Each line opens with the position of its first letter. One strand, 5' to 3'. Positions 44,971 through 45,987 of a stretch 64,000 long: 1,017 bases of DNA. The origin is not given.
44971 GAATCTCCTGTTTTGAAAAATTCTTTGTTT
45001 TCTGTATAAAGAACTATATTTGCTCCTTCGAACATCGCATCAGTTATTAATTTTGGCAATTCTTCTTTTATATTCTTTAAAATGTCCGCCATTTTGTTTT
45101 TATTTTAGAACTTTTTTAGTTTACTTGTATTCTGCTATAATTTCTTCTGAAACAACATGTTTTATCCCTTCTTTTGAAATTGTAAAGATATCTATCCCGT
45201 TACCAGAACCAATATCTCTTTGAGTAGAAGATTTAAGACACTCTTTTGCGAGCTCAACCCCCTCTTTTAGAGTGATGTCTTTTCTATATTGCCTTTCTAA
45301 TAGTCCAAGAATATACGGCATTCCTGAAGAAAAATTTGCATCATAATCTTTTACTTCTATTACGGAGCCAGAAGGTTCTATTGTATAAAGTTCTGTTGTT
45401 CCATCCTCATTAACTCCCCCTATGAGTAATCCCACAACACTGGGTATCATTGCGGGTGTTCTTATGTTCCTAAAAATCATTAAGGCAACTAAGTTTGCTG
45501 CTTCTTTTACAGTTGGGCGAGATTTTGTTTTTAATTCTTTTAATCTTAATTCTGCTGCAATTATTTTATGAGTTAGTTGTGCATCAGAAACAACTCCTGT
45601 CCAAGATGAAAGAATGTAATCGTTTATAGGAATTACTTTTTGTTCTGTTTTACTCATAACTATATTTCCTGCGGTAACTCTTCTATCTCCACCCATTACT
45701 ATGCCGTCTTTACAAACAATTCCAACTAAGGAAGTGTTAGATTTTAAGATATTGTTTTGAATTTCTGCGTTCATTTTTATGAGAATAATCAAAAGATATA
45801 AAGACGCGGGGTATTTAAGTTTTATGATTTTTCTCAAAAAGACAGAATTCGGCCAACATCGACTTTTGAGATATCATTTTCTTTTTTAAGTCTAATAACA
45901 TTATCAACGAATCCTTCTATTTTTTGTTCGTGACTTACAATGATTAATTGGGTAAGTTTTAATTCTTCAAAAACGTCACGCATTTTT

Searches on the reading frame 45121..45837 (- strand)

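Call 8: search_protein_families(library=pfam, proteins=[window:45121-45837:-], max_evalue=0.01)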
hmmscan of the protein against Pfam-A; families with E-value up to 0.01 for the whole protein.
window:45121-45837:- (238 aa): 2 families
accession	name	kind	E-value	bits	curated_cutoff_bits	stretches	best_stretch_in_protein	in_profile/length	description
PF00227.31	Proteasome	-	1.1e-45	156.1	22.4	1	33-220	3-189/189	Proteasome subunit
PF20239.3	DUF6596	-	0.0092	16.7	27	0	79-130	17-68/102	Family of unknown function (DUF6596)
